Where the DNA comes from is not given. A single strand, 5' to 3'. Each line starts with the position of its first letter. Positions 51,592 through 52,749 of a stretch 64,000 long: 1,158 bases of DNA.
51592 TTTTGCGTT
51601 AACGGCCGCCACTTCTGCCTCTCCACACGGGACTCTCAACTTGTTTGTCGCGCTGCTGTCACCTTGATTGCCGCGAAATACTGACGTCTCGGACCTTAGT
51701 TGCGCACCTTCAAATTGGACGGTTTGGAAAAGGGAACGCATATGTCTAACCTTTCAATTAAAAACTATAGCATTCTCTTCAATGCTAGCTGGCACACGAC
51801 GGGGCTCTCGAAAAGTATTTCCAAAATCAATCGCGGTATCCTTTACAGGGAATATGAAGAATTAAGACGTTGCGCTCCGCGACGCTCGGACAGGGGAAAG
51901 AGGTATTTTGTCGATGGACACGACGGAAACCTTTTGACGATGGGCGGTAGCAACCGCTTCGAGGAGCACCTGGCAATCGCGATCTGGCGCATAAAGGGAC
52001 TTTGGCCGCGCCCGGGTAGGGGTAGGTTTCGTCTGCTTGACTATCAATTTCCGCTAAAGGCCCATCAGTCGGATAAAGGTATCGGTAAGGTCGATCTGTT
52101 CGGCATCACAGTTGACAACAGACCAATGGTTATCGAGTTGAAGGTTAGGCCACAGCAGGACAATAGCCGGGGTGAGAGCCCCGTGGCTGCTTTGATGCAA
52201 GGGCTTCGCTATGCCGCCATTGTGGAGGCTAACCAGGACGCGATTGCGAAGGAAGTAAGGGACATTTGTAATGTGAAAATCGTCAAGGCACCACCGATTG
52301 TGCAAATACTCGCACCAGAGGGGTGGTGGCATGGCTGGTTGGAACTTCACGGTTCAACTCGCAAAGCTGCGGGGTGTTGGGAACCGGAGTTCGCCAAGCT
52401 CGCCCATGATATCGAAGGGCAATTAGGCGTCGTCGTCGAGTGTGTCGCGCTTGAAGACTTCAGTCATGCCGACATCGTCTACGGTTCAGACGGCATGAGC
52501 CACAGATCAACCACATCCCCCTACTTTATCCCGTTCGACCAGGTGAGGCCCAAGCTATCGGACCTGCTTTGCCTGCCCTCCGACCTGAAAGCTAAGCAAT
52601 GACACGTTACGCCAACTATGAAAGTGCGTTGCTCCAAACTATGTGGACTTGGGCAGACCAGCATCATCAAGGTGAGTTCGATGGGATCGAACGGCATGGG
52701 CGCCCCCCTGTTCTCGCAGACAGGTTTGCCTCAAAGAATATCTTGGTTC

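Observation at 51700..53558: Translationally coupled pair of PD-(D/E)xK nuclease-like genes with no methyltransferase: candidate undescribed defence module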

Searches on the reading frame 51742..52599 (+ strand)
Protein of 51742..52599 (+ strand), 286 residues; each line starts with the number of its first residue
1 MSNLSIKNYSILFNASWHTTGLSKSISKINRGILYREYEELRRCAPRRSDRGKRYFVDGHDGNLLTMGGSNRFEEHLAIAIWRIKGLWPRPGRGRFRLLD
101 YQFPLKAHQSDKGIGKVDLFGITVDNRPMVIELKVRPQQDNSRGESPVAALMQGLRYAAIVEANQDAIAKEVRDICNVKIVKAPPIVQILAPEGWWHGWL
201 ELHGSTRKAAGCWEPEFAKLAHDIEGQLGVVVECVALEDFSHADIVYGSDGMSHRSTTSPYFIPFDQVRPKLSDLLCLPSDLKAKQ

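Call 3: search_protein_families(library=pfam, proteins=[window:51742-52599:+], max_evalue=1)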
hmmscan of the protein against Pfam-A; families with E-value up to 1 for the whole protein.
window:51742-52599:+ (286 aa): 0 families

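Call 4: search_protein_families(library=padloc, proteins=[window:51742-52599:+], max_evalue=1)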
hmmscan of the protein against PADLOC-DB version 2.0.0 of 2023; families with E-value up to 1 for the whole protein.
window:51742-52599:+ (286 aa): 2 families
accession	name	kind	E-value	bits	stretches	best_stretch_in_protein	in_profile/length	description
PDLC00944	Cas4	-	0.037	12.2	1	110-167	65-115/177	Cas4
PDLC04944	PDC-S18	-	0.063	10.6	1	114-168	53-99/307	-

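Call 5: search_protein_families(library=ncbifam, proteins=[window:51742-52599:+], max_evalue=1)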
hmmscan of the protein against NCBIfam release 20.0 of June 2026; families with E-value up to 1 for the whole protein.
window:51742-52599:+ (286 aa): 1 family
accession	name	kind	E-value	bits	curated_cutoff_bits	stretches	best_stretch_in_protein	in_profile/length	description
NF003270.0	PRK04247.1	equivalog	0.049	12.7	216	1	99-137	144-182/250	endonuclease NucS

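Call 6: search_protein_families(library=phrogs, proteins=[window:51742-52599:+], max_evalue=1)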
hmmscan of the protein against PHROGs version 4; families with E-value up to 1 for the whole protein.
window:51742-52599:+ (286 aa): 1 family
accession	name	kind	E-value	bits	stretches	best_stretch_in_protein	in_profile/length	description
phrog_36017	-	unknown function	0.1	13.5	1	145-186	21-62/70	-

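Call 10: find_homologous_proteins(query=window:51742-52599:+)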
Query window:51742-52599:+ (286 aa): 367 proteins with E <= 0.001 among 955 candidates; the best 120 are listed.
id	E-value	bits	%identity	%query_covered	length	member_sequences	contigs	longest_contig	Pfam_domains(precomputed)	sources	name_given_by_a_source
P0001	1.3e-194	663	100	100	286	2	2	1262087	-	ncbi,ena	-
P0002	5.0e-133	461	76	94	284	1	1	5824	-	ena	-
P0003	6.4e-121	422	73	88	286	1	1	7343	-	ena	-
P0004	3.0e-105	370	63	93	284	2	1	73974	-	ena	-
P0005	6.7e-101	356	67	88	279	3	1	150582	-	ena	-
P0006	8.6e-101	356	62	92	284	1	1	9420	-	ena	-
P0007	9.8e-101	355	61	94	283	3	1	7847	-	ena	-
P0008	1.8e-97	345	62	92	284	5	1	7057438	-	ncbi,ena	-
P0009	3.7e-97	344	60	94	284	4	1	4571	-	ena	-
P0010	4.5e-97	343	57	94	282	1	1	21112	-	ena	-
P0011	4.9e-97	343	59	94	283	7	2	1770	-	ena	-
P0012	4.9e-97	343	63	88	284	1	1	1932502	-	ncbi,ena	-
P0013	1.9e-96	341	59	98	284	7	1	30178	-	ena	-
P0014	2.2e-96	341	59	94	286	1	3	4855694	-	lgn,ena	-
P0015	2.3e-96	341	60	94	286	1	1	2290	-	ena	-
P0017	4.1e-95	337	59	94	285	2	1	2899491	-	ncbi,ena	-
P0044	1.8e-88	315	57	94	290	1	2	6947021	-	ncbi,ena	-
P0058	1.2e-83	299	56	93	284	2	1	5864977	-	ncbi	-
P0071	3.1e-80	288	53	85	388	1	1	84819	-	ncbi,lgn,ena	-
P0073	2.3e-79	285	55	91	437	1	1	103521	PF22558.4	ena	-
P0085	2.1e-77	279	55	87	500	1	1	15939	PF22558.4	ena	-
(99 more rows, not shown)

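Call 14: find_related_loci(query=window:51742-52599:+, collection=genome_contigs, flank=8000)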
Query window:51742-52599:+ (286 aa) in genome_contigs; peptide patterns used: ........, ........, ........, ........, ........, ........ (x = any residue, [..] = any of these).
39 stretches matched a pattern; 1 encode a relative of the query (tblastn E <= 1e-3); 1 distinct loci.
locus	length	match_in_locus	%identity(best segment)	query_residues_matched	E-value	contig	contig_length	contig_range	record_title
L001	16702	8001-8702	42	9-251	2e-57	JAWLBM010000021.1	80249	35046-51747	MAG: Pleomorphomonas sp. isolate 15dZY3.bin.106 NODE_534_length_80249_cov_8.937854, whole genome shotgun sequence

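Call 15: find_encoding_contigs(protein=P0001, flank=10000, max_places=3)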
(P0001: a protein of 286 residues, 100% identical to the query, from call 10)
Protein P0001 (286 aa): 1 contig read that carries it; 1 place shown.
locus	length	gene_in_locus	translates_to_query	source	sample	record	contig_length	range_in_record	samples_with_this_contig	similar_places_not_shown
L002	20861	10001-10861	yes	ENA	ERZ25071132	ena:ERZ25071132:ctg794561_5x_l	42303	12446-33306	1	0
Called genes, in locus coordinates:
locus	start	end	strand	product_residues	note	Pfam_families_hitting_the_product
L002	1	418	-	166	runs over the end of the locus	PF13358:DDE_3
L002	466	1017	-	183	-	PF13384:HTH_23 (weak), PF13518:HTH_28, PF13551:HTH_29, PF13565:HTH_32, PF13592:HTH_33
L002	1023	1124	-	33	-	-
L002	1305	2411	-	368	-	-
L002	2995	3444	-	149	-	-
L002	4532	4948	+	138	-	-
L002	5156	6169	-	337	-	-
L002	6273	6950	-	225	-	PF02586:SRAP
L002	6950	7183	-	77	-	-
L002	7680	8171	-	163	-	PF00308:Bac_DnaA (weak), PF01695:IstB_IS21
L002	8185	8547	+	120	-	-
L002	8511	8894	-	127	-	-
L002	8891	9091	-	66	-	PF22483:Mu-transpos_C_2 (weak)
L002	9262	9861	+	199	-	-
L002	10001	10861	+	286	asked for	-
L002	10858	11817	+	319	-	PF20796:PDDEXK_13 (faint), PF22558:REase-ARP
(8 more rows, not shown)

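Call 16: find_encoding_contigs(protein=P0008, flank=8000, max_places=3)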
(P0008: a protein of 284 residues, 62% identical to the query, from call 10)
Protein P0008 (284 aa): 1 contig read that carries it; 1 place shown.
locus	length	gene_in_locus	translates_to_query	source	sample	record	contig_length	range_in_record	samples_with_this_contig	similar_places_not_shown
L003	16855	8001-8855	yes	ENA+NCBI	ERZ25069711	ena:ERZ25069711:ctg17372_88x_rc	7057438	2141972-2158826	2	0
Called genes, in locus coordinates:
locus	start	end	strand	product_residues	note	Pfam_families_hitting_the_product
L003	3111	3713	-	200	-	PF13356:Arm-DNA-bind_3, PF12728:HTH_17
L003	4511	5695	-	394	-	PF13384:HTH_23 (weak), PF13518:HTH_28 (weak), PF13551:HTH_29, PF13565:HTH_32, PF00665:rve (faint)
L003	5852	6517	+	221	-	-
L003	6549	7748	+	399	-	PF01381:HTH_3, PF12844:HTH_19 (faint), PF13560:HTH_31, PF06114:Peptidase_M78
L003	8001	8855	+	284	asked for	-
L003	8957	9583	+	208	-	-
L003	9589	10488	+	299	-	-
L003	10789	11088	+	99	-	-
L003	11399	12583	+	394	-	PF13476:AAA_23 (faint), PF13304:AAA_21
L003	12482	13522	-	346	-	PF13560:HTH_31 (weak), PF01381:HTH_3 (weak)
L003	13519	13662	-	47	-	-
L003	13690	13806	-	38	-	-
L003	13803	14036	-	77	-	PF12728:HTH_17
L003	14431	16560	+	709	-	PF08378:NERD (weak), PF02810:SEC-C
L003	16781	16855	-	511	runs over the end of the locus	PF13007:LZ_Tnp_IS66, PF13005:zf-IS66, PF03050:DDE_Tnp_IS66, PF13817:DDE_Tnp_IS66_C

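Call 17: find_encoding_contigs(protein=P0017, flank=8000, max_places=3)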
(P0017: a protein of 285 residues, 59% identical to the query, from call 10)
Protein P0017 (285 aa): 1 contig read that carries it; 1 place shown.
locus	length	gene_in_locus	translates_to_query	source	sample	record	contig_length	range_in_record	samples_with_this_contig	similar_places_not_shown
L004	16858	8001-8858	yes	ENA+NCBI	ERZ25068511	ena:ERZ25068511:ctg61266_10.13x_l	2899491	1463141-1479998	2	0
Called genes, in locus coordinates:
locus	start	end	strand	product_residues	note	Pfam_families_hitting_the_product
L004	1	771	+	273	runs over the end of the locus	PF00378:ECH_1, PF16113:ECH_2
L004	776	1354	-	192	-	-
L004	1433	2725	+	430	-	PF01512:Complex1_51K, PF10531:SLBB, PF22461:SLBB_2, PF10589:NADH_4Fe-4S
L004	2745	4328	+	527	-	PF00111:Fer2, PF13510:Fer2_4, PF10588:NADH-G_4Fe-4S_3, PF22117:Fer4_Nqo3, PF04879:Molybdop_Fe4S4, PF22151:Fer4_NDSU1, PF00384:Molybdopterin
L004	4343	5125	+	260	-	PF03372:Exo_endo_phos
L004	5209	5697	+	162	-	PF07355:GRDB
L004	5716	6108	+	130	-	-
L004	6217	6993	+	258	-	PF08659:KR, PF00106:adh_short, PF03435:Sacchrp_dh_NADP (weak), PF13561:adh_short_C2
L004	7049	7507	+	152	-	PF00903:Glyoxalase, PF13669:Glyoxalase_4, PF22677:Ble-like_N (weak)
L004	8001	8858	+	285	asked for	-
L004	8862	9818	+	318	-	PF20796:PDDEXK_13 (faint), PF22558:REase-ARP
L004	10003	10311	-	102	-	-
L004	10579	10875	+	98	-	-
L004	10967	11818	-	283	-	-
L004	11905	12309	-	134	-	-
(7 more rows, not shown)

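Call 19: find_encoding_contigs(protein=P0073, flank=8000, max_places=2)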
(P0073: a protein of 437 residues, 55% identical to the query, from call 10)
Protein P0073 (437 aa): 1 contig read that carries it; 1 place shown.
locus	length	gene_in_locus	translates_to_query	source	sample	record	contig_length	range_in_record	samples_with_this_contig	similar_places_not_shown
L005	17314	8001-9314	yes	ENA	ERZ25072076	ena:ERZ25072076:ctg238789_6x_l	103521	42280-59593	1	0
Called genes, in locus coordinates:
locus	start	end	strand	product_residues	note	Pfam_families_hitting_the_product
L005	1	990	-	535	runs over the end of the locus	PF13585:CHU_C (weak), PF13860:FlgD_ig (weak)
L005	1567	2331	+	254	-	PF13527:Acetyltransf_9 (faint), PF00583:Acetyltransf_1, PF13673:Acetyltransf_10 (weak), PF13508:Acetyltransf_7, PF08445:FR47 (weak)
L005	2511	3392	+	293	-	PF07883:Cupin_2 (weak)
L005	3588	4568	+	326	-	PF08220:HTH_DeoR (faint), PF08279:HTH_11, PF08280:HTH_Mga (weak), PF12840:HTH_20 (weak), PF25213:HVO_A0261_N (weak), PF13280:WYL, PF25583:WCX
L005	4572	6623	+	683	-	PF04326:SLFN_AlbA_2, PF13749:HATPase_c_4, PF00076:RRM_1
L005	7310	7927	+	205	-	PF04471:Mrr_cat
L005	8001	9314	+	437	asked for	PF22558:REase-ARP (weak)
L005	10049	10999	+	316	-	PF13482:RNase_H_2 (weak)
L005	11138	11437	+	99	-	-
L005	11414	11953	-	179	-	PF01609:DDE_Tnp_1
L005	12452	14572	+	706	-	PF13481:AAA_25 (faint), PF24883:NPHP3_N (faint), PF13238:AAA_18 (faint), PF02367:TsaE (faint), PF05496:RuvB_N (faint), PF13086:AAA_11 (faint), PF00004:AAA (weak), PF00004:AAA, +9 more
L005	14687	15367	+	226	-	PF14281:PDDEXK_4 (weak)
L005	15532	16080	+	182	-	-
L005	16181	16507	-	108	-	PF05016:ParE_toxin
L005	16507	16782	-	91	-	PF02604:PhdYeFM_antitox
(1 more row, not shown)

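Call 20: find_encoding_contigs(protein=P0071, flank=8000, max_places=2)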
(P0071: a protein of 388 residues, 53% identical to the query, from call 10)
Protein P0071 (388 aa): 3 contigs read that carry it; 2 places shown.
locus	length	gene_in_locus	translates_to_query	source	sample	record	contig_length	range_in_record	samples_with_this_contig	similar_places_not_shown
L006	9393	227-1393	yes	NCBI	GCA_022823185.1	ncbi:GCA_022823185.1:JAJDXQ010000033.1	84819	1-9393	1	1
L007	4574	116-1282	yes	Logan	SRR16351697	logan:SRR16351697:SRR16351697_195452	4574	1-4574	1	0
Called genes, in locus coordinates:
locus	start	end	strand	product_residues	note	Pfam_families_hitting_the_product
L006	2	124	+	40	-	?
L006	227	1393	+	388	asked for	-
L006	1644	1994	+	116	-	PF12844:HTH_19 (weak), PF13560:HTH_31, PF01381:HTH_3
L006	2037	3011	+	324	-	-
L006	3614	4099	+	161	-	-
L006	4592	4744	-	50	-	PF00355:Rieske (faint), PF13806:Rieske_2 (weak)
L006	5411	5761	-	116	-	PF00355:Rieske, PF13806:Rieske_2, PF22543:Rieske_4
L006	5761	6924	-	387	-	PF04909:Amidohydro_2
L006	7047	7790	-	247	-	PF03737:RraA-like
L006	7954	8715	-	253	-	-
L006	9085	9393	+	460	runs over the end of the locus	PF00083:Sugar_tr, PF07690:MFS_1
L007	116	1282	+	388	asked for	-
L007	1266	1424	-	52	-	-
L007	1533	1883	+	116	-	PF12844:HTH_19 (weak), PF13560:HTH_31, PF01381:HTH_3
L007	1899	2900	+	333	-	-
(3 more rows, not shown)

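Call 25: search_solved_structures(query=A1, max_evalue=10, show_alignments=3)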
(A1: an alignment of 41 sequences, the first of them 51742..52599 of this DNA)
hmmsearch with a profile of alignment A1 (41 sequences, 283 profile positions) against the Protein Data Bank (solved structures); distinct sequences matched with E-value up to 10: 1.
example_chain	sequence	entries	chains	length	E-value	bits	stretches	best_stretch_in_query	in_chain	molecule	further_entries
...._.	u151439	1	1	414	1.1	11.7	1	148-194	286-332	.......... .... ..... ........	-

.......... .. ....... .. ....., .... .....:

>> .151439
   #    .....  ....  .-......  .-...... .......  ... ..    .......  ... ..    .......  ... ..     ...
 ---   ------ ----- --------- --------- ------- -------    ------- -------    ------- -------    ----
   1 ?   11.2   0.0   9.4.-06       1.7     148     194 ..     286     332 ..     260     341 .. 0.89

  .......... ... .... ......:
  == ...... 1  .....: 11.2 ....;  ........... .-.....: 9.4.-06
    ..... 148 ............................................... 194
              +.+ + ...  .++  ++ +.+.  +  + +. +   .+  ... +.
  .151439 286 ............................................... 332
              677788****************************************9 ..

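Call 27: find_related_loci(query=A1, collection=metagenome_contigs, flank=7000)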
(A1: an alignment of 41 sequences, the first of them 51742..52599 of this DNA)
Query A1 (286 aa) in metagenome_contigs; peptide patterns used: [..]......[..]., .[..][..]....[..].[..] (x = any residue, [..] = any of these).
160 stretches matched a pattern; 37 encode a relative of the query (tblastn E <= 1e-3); 37 distinct loci.
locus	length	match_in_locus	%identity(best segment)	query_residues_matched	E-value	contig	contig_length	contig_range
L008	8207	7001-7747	52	1-251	3e-79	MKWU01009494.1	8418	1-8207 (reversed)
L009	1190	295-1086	47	4-260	8e-84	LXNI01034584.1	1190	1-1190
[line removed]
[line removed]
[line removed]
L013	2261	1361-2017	51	19-237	4e-67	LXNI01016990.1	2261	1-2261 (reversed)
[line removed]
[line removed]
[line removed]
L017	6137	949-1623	44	10-236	4e-49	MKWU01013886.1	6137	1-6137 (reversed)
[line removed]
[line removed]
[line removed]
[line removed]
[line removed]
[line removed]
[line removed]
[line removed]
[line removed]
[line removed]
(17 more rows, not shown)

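Call 28: find_related_loci(query=A1, collection=viral_contigs, flank=7000)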
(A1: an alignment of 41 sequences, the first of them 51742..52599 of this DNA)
Query A1 (286 aa) in viral_contigs; peptide patterns used: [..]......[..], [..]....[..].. (x = any residue, [..] = any of these).
63 stretches matched a pattern, but none encodes a relative of the query by tblastn (E <= 1e-3).

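Call 32: search_protein_families(library=pfam, proteins=[L020:2402-3262:+, L025:1105-1962:+, L032:7739-8737:+, L036:1658-2599:+, L041:4342-5268:+, L006:2001-3008:+, L003:8957-9580:+, L003:9589-10485:+, L035:4663-5607:+, L001:8778-9602:+], max_evalue=0.1)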
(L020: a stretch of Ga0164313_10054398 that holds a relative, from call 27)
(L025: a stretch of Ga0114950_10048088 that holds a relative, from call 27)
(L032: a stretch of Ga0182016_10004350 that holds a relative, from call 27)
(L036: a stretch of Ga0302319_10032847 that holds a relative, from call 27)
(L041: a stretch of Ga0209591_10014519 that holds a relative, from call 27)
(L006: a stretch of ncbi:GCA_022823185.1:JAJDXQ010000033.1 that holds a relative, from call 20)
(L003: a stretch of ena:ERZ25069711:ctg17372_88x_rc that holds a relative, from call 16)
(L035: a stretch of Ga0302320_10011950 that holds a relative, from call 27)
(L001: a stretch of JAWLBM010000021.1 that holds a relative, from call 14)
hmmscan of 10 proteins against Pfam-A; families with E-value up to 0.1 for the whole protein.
L020:2402-3262:+ (287 aa): 2 families
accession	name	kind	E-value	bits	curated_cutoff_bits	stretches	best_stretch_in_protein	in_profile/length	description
PF22558.3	REase-ARP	-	1.2e-19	71.5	27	1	76-283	63-269/270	Restriction Endonuclease associating with ARP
PF20796.3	PDDEXK_13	-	0.0036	17.2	27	1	133-283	156-288/290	PD-(D/E)XK nuclease superfamily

L025:1105-1962:+ (286 aa): 2 families
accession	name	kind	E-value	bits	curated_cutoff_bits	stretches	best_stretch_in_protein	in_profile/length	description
PF22558.3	REase-ARP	-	7e-19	68.9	27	1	75-282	63-269/270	Restriction Endonuclease associating with ARP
PF20796.3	PDDEXK_13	-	0.00027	20.8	27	1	132-282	156-288/290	PD-(D/E)XK nuclease superfamily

L032:7739-8737:+ (333 aa): 2 families
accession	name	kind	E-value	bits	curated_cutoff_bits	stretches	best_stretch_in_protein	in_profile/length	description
PF22558.3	REase-ARP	-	8.1e-10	39.2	27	1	65-321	35-270/270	Restriction Endonuclease associating with ARP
PF20796.3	PDDEXK_13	-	0.00056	19.8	27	1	82-322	68-290/290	PD-(D/E)XK nuclease superfamily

L036:1658-2599:+ (314 aa): 2 families
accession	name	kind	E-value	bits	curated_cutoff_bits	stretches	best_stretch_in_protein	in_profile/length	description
PF22558.3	REase-ARP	-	7e-10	39.4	27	1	48-302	31-270/270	Restriction Endonuclease associating with ARP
PF20796.3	PDDEXK_13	-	1.4e-05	25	27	1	19-303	14-290/290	PD-(D/E)XK nuclease superfamily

L041:4342-5268:+ (309 aa): 2 families
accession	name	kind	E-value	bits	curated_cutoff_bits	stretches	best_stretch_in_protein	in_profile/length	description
PF22558.3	REase-ARP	-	1.2e-14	55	27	1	15-297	4-270/270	Restriction Endonuclease associating with ARP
PF20796.3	PDDEXK_13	-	3.6e-05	23.7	27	1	56-297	63-289/290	PD-(D/E)XK nuclease superfamily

L006:2001-3008:+ (336 aa): 0 families

L003:8957-9580:+ (208 aa): 0 families

L003:9589-10485:+ (299 aa): 0 families

L035:4663-5607:+ (315 aa): 0 families

L001:8778-9602:+ (275 aa): 0 families

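Call 33: predict_structure(alignment_id=A1)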
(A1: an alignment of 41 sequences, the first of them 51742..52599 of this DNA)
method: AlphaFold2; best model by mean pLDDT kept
length: 286 residues; sequences in the alignment: 41
mean_pLDDT: 88.7   pTM: 0.88
mean pLDDT of the five models: 88.7, 87.0, 86.9, 85.9, 80.6
residues with pLDDT >= 90: 188; 70-90: 72; 50-70: 19; < 50: 7
segments of 3 or more residues with pLDDT < 50: 281-286
pLDDT, mean of each block of 10 residues (from residue 1): 82 95 98 98 95 90 72 88 90 91 87 88 97 90 91 98 98 96 97 93 95 96 97 93 84 77 75 58 45
secondary structure, 60 per line:
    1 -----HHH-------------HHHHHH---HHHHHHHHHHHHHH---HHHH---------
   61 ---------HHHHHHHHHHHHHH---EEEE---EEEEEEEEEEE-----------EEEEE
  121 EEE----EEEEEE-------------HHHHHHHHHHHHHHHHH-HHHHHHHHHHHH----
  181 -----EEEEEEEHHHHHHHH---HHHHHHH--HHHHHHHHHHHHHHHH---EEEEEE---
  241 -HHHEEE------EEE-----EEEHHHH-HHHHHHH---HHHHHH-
elements in order: H22-27 H31-44 H48-51 H70-83 E87-90 E94-104 E116-123 E128-133 H147-163 H165-176 E186-192 H193-200 H204-210 H213-228 E232-237 E245-247 E254-256 E262-264 H265-268 H270-276 H280-285

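Call 37: fold_search(model_id=the predicted structure, library=pdb)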
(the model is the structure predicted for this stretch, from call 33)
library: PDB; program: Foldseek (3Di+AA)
matches with E <= 10: 312; with E <= 0.001: 0
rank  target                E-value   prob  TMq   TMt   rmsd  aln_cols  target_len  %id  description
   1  2vld_B                8.8e-02  0.80  0.26  0.31   8.3       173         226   16  crystal structure of a repair endonuclease from Pyrococcus abyssi (released 2009-05-19)
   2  2vld_A                1.2e-01  0.75  0.26  0.31   8.4       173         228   16  crystal structure of a repair endonuclease from Pyrococcus abyssi (released 2009-05-19)
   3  5gke_A                1.3e-01  0.75  0.26  0.30   7.4       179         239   18  Structure of EndoMS-dsDNA1 complex (released 2016-11-02)
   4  8ps5_A                1.5e-01  0.38  0.31  0.23  16.2       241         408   12  Escherichia coli SduA complex bound to DNA (released 2025-01-22)
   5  7lw7                  3.3e-01  0.06  0.18  0.18  20.3       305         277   12  Human Exonuclease 5 crystal structure (released 2021-07-14)
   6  4dap                  4.5e-01  0.10  0.19  0.22   9.7       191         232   11  The structure of Escherichia coli SfsA (released 2013-08-14)
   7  7sjr_A                5.0e-01  0.10  0.20  0.08  18.5       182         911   15  Cryo-EM structure of AdnA-AdnB(W325A) in complex with DNA and AMPPNP (released 2021-12-22)
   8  9np6_A                5.3e-01  0.09  0.18  0.07  18.7       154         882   12  Cryo-EM structure of AdnA(D934A)-AdnB(D1014A) in complex with AMPPNP and blunt end DNA (released 2025-03-19)
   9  8ps4_A                6.0e-01  0.18  0.30  0.23  16.2       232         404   11  Escherichia coli SduA complex (released 2025-01-22)
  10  9iac_A                6.0e-01  0.03  0.12  0.12  20.1       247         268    9  Structure of the Argonaute-associated Cas4 family protein 1 (ACE1) from Microcystis aeruginosa (MaACE1) (released 2025-04-23)
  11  2dpm                  6.7e-01  0.02  0.12  0.13  21.2       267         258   10  DPNM DNA ADENINE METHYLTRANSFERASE FROM STREPTOCCOCUS PNEUMONIAE COMPLEXED WITH S-ADENOSYLMETHIONINE (released 1998-12-23)
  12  9iac_B                7.1e-01  0.03  0.15  0.16  19.2       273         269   11  Structure of the Argonaute-associated Cas4 family protein 1 (ACE1) from Microcystis aeruginosa (MaACE1) (released 2025-04-23)
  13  2o2y_C                8.5e-01  0.12  0.19  0.19   8.4       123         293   12  The crystal structure of P. falciparum enoyl acyl carrier protein reductase (released 2006-12-26)
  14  6ppr_A                8.5e-01  0.10  0.23  0.09  18.4       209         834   13  Cryo-EM structure of AdnA(D934A)-AdnB(D1014A) in complex with AMPPNP and DNA (released 2019-11-20)
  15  4d2i_B                8.5e-01  0.06  0.10  0.07  12.3        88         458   19  Crystal structure of the HerA hexameric DNA translocase from Sulfolobus solfataricus bound to AMP-PNP (released 2014-12-03)
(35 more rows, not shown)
